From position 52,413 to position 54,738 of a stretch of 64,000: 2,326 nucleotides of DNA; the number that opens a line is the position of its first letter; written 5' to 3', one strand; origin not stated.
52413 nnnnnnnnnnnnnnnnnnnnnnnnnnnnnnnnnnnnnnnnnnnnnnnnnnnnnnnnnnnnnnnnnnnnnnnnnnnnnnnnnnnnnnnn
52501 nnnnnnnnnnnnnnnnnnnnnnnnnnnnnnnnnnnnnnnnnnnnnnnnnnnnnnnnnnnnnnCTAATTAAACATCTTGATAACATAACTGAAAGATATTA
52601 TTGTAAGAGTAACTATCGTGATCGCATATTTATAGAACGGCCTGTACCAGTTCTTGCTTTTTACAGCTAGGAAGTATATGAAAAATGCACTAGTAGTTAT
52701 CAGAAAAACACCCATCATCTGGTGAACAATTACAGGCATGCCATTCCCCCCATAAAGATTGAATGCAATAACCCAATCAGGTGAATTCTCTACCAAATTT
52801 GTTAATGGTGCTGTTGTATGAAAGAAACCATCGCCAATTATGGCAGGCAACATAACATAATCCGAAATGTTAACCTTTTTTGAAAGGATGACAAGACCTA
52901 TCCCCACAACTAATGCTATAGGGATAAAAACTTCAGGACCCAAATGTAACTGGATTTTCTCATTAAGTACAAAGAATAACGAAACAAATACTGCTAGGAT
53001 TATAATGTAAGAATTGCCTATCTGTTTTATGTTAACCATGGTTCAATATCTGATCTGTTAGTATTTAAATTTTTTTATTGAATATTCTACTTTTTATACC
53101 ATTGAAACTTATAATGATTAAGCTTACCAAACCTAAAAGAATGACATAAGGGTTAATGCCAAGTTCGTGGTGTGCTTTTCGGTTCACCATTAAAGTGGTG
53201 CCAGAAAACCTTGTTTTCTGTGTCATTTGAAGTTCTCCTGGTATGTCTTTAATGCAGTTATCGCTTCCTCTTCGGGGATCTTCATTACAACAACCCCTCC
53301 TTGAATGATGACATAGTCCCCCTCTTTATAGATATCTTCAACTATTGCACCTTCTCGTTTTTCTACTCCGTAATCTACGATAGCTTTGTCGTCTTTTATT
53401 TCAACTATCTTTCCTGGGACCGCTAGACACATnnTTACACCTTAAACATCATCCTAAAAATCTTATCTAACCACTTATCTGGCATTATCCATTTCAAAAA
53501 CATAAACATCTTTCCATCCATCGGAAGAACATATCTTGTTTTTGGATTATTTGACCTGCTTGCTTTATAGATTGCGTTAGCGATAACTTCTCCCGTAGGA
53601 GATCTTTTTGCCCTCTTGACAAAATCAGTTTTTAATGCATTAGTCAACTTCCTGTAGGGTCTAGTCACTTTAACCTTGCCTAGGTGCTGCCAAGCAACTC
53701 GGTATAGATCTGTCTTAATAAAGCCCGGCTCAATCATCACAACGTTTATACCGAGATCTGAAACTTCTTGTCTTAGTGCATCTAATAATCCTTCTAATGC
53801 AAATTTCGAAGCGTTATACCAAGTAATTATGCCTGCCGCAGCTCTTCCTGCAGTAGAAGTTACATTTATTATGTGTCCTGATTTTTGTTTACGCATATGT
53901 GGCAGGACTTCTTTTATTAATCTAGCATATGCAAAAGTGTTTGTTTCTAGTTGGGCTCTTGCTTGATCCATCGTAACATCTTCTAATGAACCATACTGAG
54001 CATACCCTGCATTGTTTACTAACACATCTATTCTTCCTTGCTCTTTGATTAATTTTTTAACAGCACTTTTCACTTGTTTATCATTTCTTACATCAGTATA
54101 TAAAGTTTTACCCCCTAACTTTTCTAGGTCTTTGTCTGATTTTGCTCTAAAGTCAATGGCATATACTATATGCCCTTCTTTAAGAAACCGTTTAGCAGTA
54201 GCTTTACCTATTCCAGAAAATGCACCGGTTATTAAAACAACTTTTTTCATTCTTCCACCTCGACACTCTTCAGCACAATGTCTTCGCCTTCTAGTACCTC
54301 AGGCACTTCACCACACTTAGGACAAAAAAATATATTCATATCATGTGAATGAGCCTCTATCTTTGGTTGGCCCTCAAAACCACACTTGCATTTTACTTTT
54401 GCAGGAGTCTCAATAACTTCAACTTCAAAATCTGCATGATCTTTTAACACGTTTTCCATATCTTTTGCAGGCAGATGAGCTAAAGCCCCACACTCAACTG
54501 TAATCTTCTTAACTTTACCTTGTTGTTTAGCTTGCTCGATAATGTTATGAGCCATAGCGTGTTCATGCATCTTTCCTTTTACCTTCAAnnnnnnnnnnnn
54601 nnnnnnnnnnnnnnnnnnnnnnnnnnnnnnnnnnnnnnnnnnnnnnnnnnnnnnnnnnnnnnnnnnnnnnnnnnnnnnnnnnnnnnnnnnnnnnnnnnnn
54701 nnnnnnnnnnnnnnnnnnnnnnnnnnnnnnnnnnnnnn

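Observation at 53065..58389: Complete group 3b [NiFe] sulfhydrogenase operon (beta-gamma-delta-alpha) with embedded hypA, an SDR gene, hypC and two small membrane ORFs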

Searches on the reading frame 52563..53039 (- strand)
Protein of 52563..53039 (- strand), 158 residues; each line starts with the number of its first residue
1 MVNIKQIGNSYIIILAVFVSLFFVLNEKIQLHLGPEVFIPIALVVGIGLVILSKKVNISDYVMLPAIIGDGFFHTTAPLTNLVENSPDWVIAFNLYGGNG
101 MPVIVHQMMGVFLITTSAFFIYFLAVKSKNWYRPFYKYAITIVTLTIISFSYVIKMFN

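Call 3: search_protein_families(library=pfam, proteins=[window:52563-53039:-], max_evalue=0.01)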
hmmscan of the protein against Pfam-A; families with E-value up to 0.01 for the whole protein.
window:52563-53039:- (158 aa): 0 families

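Call 4: search_protein_families(library=ncbifam, proteins=[window:52563-53039:-], max_evalue=0.01)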
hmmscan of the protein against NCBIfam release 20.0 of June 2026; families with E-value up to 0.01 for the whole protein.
window:52563-53039:- (158 aa): 0 families

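Call 35: search_protein_representatives(protein=window:52563-53039:-)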
Query: 158 residues. Proteins with E-value up to 0.001 (for the whole library): 42; up to 1e-10: 4; up to 1e-30: 1. The best 42 are listed.
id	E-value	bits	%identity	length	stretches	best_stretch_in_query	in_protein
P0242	4.8e-49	182.6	57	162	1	6-157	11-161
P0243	3.0e-25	105.3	52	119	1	4-109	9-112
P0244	3.3e-12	62.9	41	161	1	66-149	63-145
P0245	9.3e-11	58.2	42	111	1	67-158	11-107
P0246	1.4e-10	57.6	42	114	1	68-145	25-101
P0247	1.8e-09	54.1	32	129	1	62-155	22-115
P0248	1.8e-08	50.8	40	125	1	67-157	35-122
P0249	1.8e-08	50.8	35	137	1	64-155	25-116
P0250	2.1e-08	50.6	40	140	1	62-151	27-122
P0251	3.0e-08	50.1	42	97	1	66-157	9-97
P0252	7.2e-08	48.9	38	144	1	67-151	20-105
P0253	8.1e-08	48.7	42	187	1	61-132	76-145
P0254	1.3e-07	48.0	36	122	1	67-155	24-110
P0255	1.5e-07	47.8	30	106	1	55-155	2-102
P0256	1.5e-07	47.8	33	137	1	67-150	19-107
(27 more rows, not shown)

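Call 50: find_encoding_contigs(protein=P0242, flank=8000, max_places=4)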
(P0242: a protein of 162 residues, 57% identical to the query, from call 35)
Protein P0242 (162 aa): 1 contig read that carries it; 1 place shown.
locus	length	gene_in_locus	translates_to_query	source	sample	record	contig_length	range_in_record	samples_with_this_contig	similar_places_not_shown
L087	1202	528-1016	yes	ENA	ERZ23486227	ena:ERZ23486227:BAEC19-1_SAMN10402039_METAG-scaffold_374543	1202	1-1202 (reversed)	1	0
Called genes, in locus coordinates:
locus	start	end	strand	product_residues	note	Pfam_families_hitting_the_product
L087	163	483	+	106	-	PF09685:MamF_MmsF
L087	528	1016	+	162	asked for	-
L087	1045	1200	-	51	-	?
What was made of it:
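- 52563..53039 (-): orf158, 4-TM membrane protein of a rare uncharacterised family (motifs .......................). P0242 lies next to a MamF/MmsF-like gene, not hyp genes (call 50).
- The nearest relative of orf158 sits next to a MamF/MmsF-like gene (call 50).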

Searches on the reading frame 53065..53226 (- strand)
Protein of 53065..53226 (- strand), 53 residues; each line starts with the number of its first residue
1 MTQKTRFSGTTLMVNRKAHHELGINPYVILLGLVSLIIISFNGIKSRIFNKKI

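Call 3: search_protein_families(library=pfam, proteins=[window:53065-53226:-], max_evalue=0.01)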
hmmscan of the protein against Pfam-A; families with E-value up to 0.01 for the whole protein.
window:53065-53226:- (53 aa): 0 families

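Call 4: search_protein_families(library=ncbifam, proteins=[window:53065-53226:-], max_evalue=0.01)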
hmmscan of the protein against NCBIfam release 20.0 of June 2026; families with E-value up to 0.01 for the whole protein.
window:53065-53226:- (53 aa): 0 families

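Call 20: find_homologous_proteins(query=window:53065-53226:-, max_evalue=10)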
Query window:53065-53226:- (53 aa): 1 proteins with E <= 10 among 1 candidates.
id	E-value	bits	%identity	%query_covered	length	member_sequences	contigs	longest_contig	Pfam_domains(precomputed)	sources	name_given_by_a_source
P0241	3.3e-26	106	100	100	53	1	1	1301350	-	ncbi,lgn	-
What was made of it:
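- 53065..53226 (-): orf53, orphan 53-aa single-TM ORF; its start overlaps the hypC stop (ATGA). It is the only hit to itself among 5.8e9 proteins (call 20).
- No homologue exists anywhere (call 20).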

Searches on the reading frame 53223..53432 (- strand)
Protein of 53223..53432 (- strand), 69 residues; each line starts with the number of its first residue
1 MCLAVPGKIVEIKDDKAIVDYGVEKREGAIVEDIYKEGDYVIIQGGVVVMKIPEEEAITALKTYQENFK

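Call 3: search_protein_families(library=pfam, proteins=[window:53223-53432:-], max_evalue=0.01)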
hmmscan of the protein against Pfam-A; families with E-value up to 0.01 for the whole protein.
window:53223-53432:- (69 aa): 2 families
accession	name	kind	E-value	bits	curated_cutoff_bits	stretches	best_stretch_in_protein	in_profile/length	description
PF01455.23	HupF_HypC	-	1.7e-14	54.1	28.5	1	1-63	1-64/65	HupF/HypC family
PF19512.4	DUF6046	-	0.0063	16.9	27.4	1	8-61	6-61/122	Domain of unknown function (DUF6046)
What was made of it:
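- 53223..53432 (-): hypC (69 aa). N-terminal Cys2 present; the conserved His51-equivalent is Gln. Pfam HupF_HypC 1.7e-14 (call 3).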

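Call 4: search_protein_families(library=ncbifam, proteins=[window:53223-53432:-], max_evalue=0.01)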
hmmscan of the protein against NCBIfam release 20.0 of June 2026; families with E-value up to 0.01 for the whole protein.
window:53223-53432:- (69 aa): 3 families
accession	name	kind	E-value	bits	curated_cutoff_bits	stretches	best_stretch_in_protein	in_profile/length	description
TIGR00074.1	hypC_hupF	subfamily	4.9e-12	45.6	48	1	1-66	1-67/80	HypC/HybG/HupF family hydrogenase formation chaperone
NF007712.0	PRK10409.1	equivalog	3.9e-05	23.9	136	1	1-68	1-75/90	HypC/HybG/HupF family hydrogenase formation chaperone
NF007721.0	PRK10413.1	equivalog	0.0047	16.8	115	0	1-62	1-70/87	hydrogenase maturation factor HybG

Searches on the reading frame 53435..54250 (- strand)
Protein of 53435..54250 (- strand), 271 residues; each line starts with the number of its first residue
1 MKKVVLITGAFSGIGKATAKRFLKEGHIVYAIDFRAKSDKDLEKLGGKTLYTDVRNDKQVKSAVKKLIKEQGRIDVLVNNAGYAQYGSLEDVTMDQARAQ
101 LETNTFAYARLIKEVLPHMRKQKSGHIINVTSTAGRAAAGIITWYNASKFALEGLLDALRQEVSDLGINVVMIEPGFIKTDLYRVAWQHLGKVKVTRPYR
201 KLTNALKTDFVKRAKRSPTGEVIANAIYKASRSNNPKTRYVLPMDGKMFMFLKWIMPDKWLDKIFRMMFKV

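Call 3: search_protein_families(library=pfam, proteins=[window:53435-54250:-], max_evalue=0.01)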
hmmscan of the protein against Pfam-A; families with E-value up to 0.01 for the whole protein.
window:53435-54250:- (271 aa): 5 families
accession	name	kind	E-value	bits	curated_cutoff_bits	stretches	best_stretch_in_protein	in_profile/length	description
PF00106.31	adh_short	-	1.3e-48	165.5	26.6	1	3-184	1-188/195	short chain dehydrogenase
PF13561.12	adh_short_C2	-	2e-37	129.4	27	1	9-187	1-185/236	Enoyl-(Acyl carrier protein) reductase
PF08659.16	KR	-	4.2e-08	33.7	22.6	1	5-177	3-177/180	KR domain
PF01370.27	Epimerase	-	3.8e-07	30.2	20.9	1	5-132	1-115/240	NAD dependent epimerase/dehydratase family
PF08643.16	DUF1776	-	5.9e-05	23.1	25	1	76-178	96-199/294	Fungal family of unknown function (DUF1776)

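Call 4: search_protein_families(library=ncbifam, proteins=[window:53435-54250:-], max_evalue=0.01)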
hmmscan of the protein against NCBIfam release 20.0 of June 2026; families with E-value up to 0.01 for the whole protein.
window:53435-54250:- (271 aa): 235 families (the best 25 are shown)
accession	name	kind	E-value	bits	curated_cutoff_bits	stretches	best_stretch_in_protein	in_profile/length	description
NF004826.0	PRK06182.1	subfamily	1.1e-88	297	305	1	2-268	4-272/274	oxidoreductase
NF004823.0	PRK06179.1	subfamily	4.7e-64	216.4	310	1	2-270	5-268/271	oxidoreductase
NF005372.1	PRK06914.1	subfamily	1.5e-58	198.3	320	1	1-267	1-275/279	SDR family oxidoreductase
NF004824.0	PRK06180.1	subfamily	2.8e-56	190.7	298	1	2-246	4-250/279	oxidoreductase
NF049977.1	KDhSphingRedKdsR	equivalog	4.3e-56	190.3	400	1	2-268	3-266/267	3-ketodihydrosphingosine reductase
NF004649.0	PRK05993.1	equivalog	1.6e-54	185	387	1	1-266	3-274/277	SDR family oxidoreductase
NF006114.0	PRK08263.1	subfamily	1.6e-54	185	290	1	1-242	2-242/280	short chain dehydrogenase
NF004284.0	PRK05693.1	equivalog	4.9e-45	154.2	326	1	3-269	2-268/274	SDR family oxidoreductase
NF005065.0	PRK06482.1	equivalog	2.1e-44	152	291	1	1-242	1-243/276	SDR family oxidoreductase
NF006123.0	PRK08267.1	equivalog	6e-44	150.2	261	1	2-263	2-250/261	SDR family oxidoreductase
NF005950.0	PRK08017.1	equivalog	5.1e-42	143.9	326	1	1-266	1-255/256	SDR family oxidoreductase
NF004825.0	PRK06181.1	equivalog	2e-41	142.1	215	1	2-266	6-260/268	SDR family oxidoreductase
NF005878.0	PRK07825.1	subfamily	4.5e-40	137.7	287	1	3-183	10-192/278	short chain dehydrogenase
NF005806.0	PRK07666.1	equivalog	1.3e-38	132.7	286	1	2-182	7-193/239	3-ketoacyl-ACP reductase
NF004196.0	PRK05650.1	equivalog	1.8e-38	132.2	297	1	1-268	1-260/272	SDR family oxidoreductase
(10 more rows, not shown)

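Call 15: find_homologous_proteins(query=window:53435-54250:-)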
Query window:53435-54250:- (271 aa): 7434 proteins with E <= 0.001 among 8000 candidates; the best 120 are listed.
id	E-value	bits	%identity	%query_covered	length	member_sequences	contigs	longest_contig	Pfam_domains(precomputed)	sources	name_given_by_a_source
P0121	1.2e-174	597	100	100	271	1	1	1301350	PF08659.17,PF13561.13,PF00106.32,PF01370.28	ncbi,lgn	-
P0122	2.1e-109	383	69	97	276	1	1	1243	PF08659.17,PF13561.13,PF23441.1,PF00106.32,PF01370.28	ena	-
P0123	2.9e-107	376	66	98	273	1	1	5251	PF08659.17,PF13561.13,PF08643.17,PF00106.32,PF01370.28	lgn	-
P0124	1.2e-98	348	61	98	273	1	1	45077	PF08659.17,PF13561.13,PF00106.32,PF01370.28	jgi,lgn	jgi:NADP-dependent 3-hydroxy acid dehydrogenase YdfG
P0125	1.1e-96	342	59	97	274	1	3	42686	PF08659.17,PF13561.13,PF08643.17,PF00106.32,PF01370.28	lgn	-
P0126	8.6e-94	332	59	96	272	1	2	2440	PF08659.17,PF13561.13,PF08643.17,PF00106.32,PF01370.28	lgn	-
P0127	2.2e-83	298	55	97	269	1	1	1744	PF08659.17,PF16363.12,PF13561.13,PF08643.17,PF00106.32,PF01370.28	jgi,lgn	jgi:NAD(P)-dependent dehydrogenase (short-subunit alcohol dehydrogenase family)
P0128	2.5e-81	291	53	97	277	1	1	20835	PF08659.17,PF13561.13,PF13460.13,PF00106.32,PF01370.28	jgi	jgi:NAD(P)-dependent dehydrogenase (short-subunit alcohol dehydrogenase family)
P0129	1.9e-70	256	49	99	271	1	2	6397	PF08659.17,PF16363.12,PF13561.13,PF00106.32,PF01370.28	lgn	-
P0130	2.2e-70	256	48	98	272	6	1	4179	PF08659.17,PF13561.13,PF13460.13,PF08643.17,PF00106.32,PF01370.28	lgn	-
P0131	1.0e-69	253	47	100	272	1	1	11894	PF08659.17,PF13561.13,PF13460.13,PF08643.17,PF00106.32,PF01370.28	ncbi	-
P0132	2.4e-69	252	48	98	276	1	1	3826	PF08659.17,PF13561.13,PF13460.13,PF08643.17,PF00106.32,PF01370.28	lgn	-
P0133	1.4e-68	250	47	97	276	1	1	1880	PF08659.17,PF13561.13,PF13460.13,PF23441.1,PF08643.17,PF00106.32,PF01370.28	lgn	-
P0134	6.5e-68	247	49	98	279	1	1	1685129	PF08659.17,PF13561.13,PF13460.13,PF08643.17,PF00106.32,PF01370.28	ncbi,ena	-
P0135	6.8e-68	247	49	99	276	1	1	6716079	PF08659.17,PF13561.13,PF13460.13,PF00106.32,PF01370.28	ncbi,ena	-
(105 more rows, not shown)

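Call 16: find_encoding_contigs(protein=P0124, flank=6000, max_places=2)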
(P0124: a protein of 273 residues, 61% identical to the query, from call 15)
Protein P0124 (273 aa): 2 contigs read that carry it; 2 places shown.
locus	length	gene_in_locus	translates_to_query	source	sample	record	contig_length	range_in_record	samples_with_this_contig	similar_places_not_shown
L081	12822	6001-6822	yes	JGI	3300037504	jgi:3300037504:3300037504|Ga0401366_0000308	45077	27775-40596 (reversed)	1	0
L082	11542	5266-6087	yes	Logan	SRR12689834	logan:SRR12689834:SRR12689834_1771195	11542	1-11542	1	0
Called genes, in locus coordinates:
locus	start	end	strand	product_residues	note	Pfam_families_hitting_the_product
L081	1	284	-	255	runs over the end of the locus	PF13367:PrsW-protease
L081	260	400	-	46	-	-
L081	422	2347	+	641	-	PF18135:Type_ISP_C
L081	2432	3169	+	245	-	-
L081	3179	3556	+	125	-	-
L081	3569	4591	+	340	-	PF09587:PGA_cap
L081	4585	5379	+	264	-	PF01177:Asp_Glu_race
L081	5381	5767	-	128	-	-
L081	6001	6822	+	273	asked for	PF00106:adh_short, PF01370:Epimerase, PF08659:KR (weak), PF13561:adh_short_C2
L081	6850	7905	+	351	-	PF04015:DUF362, PF13237:Fer4_10, PF14697:Fer4_21, PF12838:Fer4_7 (weak), PF13187:Fer4_9, PF25160:LdpA_Fe-S-bd (weak), PF00037:Fer4, PF12837:Fer4_6 (weak), +3 more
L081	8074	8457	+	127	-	-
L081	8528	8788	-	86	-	PF15738:YafQ_toxin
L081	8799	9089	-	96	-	-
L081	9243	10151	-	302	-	PF01875:Memo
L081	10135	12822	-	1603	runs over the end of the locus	PF01835:MG2, PF07703:A2M_BRD, PF00207:A2M, PF07678:TED_complement, PF17973:bMG10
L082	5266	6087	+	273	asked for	PF00106:adh_short, PF01370:Epimerase, PF08659:KR (weak), PF13561:adh_short_C2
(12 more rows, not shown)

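Call 17: find_encoding_contigs(protein=P0125, flank=6000, max_places=2)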
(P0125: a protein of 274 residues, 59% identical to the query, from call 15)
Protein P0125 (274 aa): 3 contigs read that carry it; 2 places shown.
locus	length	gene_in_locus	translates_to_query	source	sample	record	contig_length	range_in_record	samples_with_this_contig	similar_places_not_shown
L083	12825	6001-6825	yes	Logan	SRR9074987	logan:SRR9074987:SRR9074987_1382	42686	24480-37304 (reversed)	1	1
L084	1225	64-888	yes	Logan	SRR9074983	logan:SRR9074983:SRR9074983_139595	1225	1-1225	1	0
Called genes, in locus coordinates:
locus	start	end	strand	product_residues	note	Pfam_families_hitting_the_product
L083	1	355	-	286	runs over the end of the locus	PF09521:RE_NgoPII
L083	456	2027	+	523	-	PF01541:GIY-YIG, PF27096:UvrC_M, PF02151:UVR (weak), PF22920:UvrC_RNaseH, PF08459:UvrC_RNaseH_dom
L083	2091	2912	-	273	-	-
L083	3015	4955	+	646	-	PF00270:DEAD (faint), PF04851:ResIII, PF17757:UvrB_inter, PF27431:UvrB_3rd, PF00271:Helicase_C, PF12344:UvrB, PF02151:UVR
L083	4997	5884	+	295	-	PF24709:DUF7670 (weak), PF07603:Lcl_C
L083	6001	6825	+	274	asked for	PF00106:adh_short, PF01370:Epimerase, PF08659:KR (weak), PF13561:adh_short_C2, PF08643:DUF1776 (weak)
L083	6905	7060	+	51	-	-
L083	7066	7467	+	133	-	PF09946:DUF2178 (weak)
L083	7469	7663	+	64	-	PF13443:HTH_26 (weak), PF01381:HTH_3, PF12844:HTH_19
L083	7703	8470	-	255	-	PF04402:SIMPL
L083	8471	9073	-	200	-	PF01022:HTH_5 (weak), PF12840:HTH_20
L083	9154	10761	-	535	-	PF00118:Cpn60_TCP1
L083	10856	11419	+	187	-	PF00571:CBS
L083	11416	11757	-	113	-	-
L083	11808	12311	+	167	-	-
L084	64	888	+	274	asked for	PF00106:adh_short, PF01370:Epimerase, PF08659:KR (weak), PF13561:adh_short_C2, PF08643:DUF1776 (weak)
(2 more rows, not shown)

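Call 18: find_encoding_contigs(protein=P0123, flank=6000, max_places=2)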
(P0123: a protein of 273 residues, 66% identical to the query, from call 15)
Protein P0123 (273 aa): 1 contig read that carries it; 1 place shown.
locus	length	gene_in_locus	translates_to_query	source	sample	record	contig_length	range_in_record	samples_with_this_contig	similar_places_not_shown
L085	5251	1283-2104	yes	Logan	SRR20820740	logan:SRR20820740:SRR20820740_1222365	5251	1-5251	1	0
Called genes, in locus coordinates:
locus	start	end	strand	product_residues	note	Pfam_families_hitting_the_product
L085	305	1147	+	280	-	-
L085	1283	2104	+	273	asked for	PF00106:adh_short, PF01370:Epimerase (weak), PF08643:DUF1776, PF08659:KR (weak), PF13561:adh_short_C2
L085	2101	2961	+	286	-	PF00561:Abhydrolase_1, PF12146:Hydrolase_4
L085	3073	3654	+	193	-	PF01966:HD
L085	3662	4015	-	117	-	PF02163:Peptidase_M50 (faint)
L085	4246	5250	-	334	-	?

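Call 31: find_encoding_contigs(protein=P0122, flank=3000, max_places=3)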
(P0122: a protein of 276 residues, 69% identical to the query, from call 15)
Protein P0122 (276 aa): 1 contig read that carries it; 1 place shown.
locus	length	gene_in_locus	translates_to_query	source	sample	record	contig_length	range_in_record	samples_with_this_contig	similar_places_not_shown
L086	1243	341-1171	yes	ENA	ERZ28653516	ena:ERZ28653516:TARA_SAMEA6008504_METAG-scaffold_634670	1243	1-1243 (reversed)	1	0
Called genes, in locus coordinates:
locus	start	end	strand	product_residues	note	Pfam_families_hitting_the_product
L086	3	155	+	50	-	?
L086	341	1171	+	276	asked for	PF00106:adh_short, PF01370:Epimerase (weak), PF08659:KR (weak), PF23441:SDR (weak), PF13561:adh_short_C2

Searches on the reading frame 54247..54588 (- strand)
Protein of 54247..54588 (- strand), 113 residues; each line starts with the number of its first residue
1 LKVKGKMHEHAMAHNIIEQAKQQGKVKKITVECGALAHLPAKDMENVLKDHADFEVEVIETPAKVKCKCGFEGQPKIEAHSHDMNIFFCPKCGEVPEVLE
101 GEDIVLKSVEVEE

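Call 3: search_protein_families(library=pfam, proteins=[window:54247-54588:-], max_evalue=0.01)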
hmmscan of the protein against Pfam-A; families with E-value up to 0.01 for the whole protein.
window:54247-54588:- (113 aa): 1 family
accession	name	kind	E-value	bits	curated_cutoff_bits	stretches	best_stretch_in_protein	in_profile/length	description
PF01155.25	HypA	-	2.7e-10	40.7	28.9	1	7-111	1-112/112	Hydrogenase/urease nickel incorporation, metallochaperone, hypA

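Call 4: search_protein_families(library=ncbifam, proteins=[window:54247-54588:-], max_evalue=0.01)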
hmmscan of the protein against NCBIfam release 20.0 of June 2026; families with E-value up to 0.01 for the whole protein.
window:54247-54588:- (113 aa): 4 families
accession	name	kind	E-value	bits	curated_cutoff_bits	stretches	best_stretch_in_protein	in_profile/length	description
NF001976.0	PRK00762.1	equivalog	3.2e-15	56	146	1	7-112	1-119/124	hydrogenase maturation nickel metallochaperone HypA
TIGR00100.1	hypA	equivalog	9.3e-07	28.9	88.1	1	7-112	1-114/116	hydrogenase maturation nickel metallochaperone HypA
NF003008.0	PRK03824.1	equivalog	0.0024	17.8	125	0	7-76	1-83/135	hydrogenase nickel incorporation protein HypA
NF009046.0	PRK12380.1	subfamily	0.0087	16.4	113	0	13-112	10-113/113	hydrogenase/urease nickel incorporation protein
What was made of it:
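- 54247..54570 (-): hypA, nickel metallochaperone (107 aa from the MHE start; CxC...CxxC zinc site). Pfam HypA 2.7e-10 with the alignment starting at M7; NCBIfam PRK00762 (calls 3, 4).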
